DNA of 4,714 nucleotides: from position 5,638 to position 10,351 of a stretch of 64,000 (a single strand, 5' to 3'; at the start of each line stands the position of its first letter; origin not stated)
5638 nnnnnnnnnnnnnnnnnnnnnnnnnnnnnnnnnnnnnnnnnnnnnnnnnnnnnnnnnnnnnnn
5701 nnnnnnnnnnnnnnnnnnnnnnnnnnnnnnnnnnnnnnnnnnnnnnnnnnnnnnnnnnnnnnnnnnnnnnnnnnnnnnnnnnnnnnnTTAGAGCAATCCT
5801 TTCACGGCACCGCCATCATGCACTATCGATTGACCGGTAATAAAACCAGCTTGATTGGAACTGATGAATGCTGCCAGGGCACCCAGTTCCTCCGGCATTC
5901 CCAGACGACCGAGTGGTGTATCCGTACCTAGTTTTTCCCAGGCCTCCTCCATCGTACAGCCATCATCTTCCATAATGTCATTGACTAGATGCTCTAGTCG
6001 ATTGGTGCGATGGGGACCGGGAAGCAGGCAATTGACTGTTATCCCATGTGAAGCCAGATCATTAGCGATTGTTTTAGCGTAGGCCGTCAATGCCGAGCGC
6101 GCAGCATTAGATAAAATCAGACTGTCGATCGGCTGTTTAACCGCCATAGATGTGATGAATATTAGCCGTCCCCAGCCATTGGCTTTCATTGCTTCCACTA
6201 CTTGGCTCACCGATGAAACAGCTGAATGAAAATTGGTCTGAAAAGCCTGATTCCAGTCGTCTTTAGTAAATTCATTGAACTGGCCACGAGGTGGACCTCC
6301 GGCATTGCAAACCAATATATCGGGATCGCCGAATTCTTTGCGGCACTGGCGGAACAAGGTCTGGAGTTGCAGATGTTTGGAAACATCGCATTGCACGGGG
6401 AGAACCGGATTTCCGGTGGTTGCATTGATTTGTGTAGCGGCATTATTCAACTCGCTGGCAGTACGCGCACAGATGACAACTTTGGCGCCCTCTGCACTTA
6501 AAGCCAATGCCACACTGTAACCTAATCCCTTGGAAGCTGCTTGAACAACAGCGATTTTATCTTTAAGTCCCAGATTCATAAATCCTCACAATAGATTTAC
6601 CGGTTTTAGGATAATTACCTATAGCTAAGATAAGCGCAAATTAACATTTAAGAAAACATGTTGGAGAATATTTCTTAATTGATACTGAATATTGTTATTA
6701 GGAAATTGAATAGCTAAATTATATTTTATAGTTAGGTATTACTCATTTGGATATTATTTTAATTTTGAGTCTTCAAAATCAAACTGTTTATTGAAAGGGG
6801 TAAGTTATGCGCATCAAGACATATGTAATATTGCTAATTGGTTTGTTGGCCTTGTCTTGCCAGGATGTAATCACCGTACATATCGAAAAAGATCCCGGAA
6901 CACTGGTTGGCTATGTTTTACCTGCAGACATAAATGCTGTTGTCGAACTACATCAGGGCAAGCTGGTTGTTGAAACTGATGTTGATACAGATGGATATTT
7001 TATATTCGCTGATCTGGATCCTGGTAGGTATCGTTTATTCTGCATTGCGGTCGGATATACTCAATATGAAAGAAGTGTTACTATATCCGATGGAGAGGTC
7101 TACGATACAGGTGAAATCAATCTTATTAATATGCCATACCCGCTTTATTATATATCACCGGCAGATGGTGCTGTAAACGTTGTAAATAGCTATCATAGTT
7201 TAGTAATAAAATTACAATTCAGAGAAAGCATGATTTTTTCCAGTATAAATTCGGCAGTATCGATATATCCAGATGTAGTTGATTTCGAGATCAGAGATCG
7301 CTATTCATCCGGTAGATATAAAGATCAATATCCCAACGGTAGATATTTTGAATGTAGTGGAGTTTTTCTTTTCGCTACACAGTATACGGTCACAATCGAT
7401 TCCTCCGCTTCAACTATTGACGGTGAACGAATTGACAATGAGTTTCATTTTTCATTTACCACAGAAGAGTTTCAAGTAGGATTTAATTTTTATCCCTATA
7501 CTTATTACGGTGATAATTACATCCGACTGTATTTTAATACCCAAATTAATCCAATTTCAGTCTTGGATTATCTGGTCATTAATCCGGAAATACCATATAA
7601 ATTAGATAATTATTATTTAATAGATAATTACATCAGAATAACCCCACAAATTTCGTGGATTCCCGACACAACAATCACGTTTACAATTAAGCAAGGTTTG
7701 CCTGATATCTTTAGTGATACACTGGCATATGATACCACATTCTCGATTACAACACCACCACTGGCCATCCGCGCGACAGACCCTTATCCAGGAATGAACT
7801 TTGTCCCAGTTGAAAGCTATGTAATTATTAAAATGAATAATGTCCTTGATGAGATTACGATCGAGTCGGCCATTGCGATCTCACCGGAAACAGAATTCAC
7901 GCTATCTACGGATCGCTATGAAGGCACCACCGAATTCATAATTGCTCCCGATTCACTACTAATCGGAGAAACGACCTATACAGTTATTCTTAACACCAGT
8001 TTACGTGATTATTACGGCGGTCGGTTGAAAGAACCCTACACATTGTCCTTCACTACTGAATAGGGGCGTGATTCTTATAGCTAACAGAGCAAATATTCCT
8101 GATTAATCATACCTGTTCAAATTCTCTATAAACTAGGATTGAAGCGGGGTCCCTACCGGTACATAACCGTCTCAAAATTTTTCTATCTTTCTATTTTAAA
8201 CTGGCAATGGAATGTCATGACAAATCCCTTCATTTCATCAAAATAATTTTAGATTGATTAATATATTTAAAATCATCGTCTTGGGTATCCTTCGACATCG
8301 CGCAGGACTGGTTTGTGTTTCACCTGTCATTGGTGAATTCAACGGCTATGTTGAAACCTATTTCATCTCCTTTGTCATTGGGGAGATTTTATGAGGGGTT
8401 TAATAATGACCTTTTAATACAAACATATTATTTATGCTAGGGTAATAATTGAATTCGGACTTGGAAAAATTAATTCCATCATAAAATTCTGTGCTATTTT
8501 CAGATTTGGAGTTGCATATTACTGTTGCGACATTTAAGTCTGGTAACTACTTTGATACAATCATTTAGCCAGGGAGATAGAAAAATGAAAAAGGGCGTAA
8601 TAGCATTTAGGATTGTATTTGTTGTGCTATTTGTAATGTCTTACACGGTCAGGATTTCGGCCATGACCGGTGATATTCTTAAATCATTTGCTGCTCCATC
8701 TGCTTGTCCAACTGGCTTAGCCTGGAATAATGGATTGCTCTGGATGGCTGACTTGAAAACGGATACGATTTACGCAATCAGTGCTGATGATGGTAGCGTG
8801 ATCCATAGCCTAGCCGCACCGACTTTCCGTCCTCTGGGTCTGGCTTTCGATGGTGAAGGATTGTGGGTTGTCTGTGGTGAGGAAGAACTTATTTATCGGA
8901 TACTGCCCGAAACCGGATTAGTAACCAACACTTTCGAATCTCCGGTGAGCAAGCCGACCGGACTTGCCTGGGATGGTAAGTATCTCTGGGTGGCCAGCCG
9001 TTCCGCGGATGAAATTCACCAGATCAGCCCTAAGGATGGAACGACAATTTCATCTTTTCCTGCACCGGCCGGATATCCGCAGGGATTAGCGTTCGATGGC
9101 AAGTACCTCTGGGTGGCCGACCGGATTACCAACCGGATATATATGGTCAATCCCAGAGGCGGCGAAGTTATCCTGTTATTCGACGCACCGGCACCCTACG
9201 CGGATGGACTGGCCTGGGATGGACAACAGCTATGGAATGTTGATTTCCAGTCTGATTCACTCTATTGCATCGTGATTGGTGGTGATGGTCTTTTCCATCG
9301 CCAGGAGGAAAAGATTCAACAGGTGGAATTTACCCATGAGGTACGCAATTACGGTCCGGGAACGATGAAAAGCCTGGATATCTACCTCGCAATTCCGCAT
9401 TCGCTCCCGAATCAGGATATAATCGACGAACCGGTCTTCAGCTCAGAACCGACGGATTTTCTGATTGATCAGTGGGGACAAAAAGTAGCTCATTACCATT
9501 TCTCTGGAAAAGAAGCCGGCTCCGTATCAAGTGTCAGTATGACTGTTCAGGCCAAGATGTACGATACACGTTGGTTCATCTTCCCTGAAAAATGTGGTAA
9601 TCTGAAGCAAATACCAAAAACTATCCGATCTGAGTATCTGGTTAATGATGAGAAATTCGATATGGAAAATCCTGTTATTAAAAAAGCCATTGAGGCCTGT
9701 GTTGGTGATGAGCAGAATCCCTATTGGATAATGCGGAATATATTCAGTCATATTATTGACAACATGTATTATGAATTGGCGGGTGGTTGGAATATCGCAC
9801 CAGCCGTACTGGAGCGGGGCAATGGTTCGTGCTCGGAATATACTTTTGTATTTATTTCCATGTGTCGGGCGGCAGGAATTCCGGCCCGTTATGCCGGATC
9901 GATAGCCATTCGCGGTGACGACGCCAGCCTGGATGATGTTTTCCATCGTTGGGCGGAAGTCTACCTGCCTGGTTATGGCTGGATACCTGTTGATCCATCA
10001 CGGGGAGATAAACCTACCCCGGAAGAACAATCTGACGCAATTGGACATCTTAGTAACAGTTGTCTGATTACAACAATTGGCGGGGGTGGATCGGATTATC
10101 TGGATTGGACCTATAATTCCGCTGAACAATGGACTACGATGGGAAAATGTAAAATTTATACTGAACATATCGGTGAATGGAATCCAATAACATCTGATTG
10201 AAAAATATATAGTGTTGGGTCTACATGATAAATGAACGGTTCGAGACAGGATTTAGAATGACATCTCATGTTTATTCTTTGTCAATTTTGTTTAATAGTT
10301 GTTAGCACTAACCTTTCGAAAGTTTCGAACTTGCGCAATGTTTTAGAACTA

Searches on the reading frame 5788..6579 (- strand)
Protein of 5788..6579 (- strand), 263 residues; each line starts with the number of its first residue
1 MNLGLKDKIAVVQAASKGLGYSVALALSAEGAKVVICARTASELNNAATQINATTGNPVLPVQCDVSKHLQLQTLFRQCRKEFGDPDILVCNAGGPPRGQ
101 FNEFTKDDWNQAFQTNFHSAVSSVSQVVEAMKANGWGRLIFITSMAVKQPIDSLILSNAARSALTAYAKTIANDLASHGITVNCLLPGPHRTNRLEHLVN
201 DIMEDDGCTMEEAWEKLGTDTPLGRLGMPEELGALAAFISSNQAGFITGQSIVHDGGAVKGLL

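Call 19: search_protein_families(library=pfam, proteins=[window:5788-6579:-], max_evalue=0.0001)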
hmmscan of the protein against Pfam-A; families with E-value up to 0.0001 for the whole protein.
window:5788-6579:- (263 aa): 4 families
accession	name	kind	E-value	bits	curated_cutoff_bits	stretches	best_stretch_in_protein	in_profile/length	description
PF13561.12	adh_short_C2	-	1.6e-50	172.4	27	1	15-257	4-234/236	Enoyl-(Acyl carrier protein) reductase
PF00106.31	adh_short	-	7.6e-47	159.8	26.6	1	8-197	1-189/195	short chain dehydrogenase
PF08659.16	KR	-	8.5e-09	36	22.6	1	16-146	9-138/180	KR domain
PF13460.12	NAD_binding_10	-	4.4e-06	27.1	27.2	1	23-166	10-123/184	NAD(P)H-binding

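Call 57: search_solved_structures(query=window:5788-6579:-, max_evalue=1e-35)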
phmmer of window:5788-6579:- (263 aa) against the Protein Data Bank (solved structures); distinct sequences matched with E-value up to 1e-35: 5.
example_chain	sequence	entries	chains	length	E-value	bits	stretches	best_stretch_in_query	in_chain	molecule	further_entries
5idx_A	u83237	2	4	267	2.4e-56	194.1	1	1-261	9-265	Short-chain dehydrogenase/reductase SDR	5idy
5vps_A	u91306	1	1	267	1.7e-55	191.3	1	1-261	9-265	Short-chain dehydrogenase/reductase SDR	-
5va8_A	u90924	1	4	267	1.4e-53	185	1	1-261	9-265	Short-chain dehydrogenase/reductase SDR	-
2z1n_A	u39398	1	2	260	7.1e-51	176.1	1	1-258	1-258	dehydrogenase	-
1o5i_A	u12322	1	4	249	2.3e-48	167.9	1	1-260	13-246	3-oxoacyl-(acyl carrier protein) reductase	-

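Call 58: search_protein_families(library=ncbifam, proteins=[window:5788-6579:-], max_evalue=0.00001)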
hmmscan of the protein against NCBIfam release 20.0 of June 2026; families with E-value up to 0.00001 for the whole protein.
window:5788-6579:- (263 aa): 223 families (the best 25 are shown)
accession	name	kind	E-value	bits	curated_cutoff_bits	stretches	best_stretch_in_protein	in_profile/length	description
NF006212.0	PRK08339.1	equivalog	9.7e-62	208.9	339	1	3-259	4-259/263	short chain dehydrogenase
NF005559.1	PRK07231.1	subfamily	6.6e-54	183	215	1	5-258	2-247/249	glucose 1-dehydrogenase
NF005095.0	PRK06523.1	subfamily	8.5e-47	159.8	231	1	3-260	6-259/261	oxidoreductase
NF009466.0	PRK12826.1-2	subfamily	9.5e-46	156.3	222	1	7-258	3-244/248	3-oxoacyl-ACP reductase FabG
NF004778.0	PRK06124.1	equivalog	1.4e-44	152.5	303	1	4-259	8-253/256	SDR family oxidoreductase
NF009093.0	PRK12429.1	subfamily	8.7e-44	149.7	258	1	5-257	3-255/259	3-hydroxybutyrate dehydrogenase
NF004198.0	PRK05653.1-3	equivalog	1.5e-43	149.1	296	1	5-257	5-245/248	3-oxoacyl-ACP reductase FabG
NF005909.0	PRK07890.1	subfamily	3.2e-42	144.6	258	1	4-258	4-257/260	short chain dehydrogenase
NF004202.0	PRK05653.2-2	equivalog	3.3e-42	144.8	333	1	3-259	3-248/259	3-oxoacyl-ACP reductase FabG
NF004779.0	PRK06125.1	subfamily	6e-42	143.9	261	1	1-259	1-254/259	short-chain dehydrogenase/reductase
NF009468.0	PRK12826.1-4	equivalog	1.1e-41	143.3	318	1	5-259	5-248/256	SDR family oxidoreductase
TIGR01963.1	PHB_DH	subfamily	2.1e-41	141.9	307.05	1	8-258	2-252/255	3-hydroxybutyrate dehydrogenase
TIGR02415.1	23BDH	subfamily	3.5e-41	141.3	304.35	1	8-258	1-251/254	acetoin reductase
NF005873.0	PRK07814.1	equivalog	6.6e-41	140.5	346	1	5-259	8-252/263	SDR family oxidoreductase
NF004197.0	PRK05653.1-1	equivalog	1.4e-40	139.5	332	1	1-258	1-246/249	3-oxoacyl-ACP reductase FabG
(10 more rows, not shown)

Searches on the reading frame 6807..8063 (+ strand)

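Call 19: search_protein_families(library=pfam, proteins=[window:6807-8063:+], max_evalue=0.0001)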
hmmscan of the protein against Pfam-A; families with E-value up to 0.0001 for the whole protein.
window:6807-8063:+ (418 aa): 2 families
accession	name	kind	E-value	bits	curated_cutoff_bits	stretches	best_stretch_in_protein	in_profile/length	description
PF13205.12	Big_5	-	4.4e-24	85.7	23.6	2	316-417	3-105/105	Bacterial Ig-like domain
PF13620.12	CarboxypepD_reg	-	1.1e-07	32.5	32.3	1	43-100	16-76/82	Carboxypeptidase regulatory-like domain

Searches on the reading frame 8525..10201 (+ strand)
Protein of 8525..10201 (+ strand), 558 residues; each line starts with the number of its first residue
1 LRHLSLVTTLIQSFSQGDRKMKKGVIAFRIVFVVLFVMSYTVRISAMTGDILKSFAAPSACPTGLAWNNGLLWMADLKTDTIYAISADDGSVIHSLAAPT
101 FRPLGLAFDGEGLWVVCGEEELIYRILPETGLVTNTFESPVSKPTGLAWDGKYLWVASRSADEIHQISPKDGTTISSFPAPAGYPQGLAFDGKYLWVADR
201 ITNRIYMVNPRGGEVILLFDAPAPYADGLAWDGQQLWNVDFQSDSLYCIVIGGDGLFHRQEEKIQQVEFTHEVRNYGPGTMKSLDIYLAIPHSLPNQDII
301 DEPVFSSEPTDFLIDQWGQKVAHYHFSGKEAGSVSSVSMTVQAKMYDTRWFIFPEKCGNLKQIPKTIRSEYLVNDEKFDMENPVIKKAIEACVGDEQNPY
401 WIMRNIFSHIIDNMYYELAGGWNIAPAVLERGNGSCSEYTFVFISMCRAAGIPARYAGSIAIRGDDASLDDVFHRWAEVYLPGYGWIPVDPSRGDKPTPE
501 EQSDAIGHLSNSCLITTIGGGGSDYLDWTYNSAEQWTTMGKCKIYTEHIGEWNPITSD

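Call 19: search_protein_families(library=pfam, proteins=[window:8525-10201:+], max_evalue=0.0001)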
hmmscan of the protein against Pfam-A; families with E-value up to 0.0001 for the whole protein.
window:8525-10201:+ (558 aa): 4 families
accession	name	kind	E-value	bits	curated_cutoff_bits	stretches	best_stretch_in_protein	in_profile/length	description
PF01841.26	Transglut_core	-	1.6e-20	73.9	23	1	391-491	6-108/108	Transglutaminase-like superfamily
PF24684.1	Vgb_lyase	-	9.4e-10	38.2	50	1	58-247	11-205/290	Virginiamycin B lyase family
PF08450.18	SGL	-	6.3e-06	26.4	26.3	0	52-157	126-243/246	SMP-30/Gluconolactonase/LRE-like region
PF21959.2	DUF6923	-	3.5e-05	24.1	27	0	68-147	96-179/234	Repeat of unknown function (DUF6923)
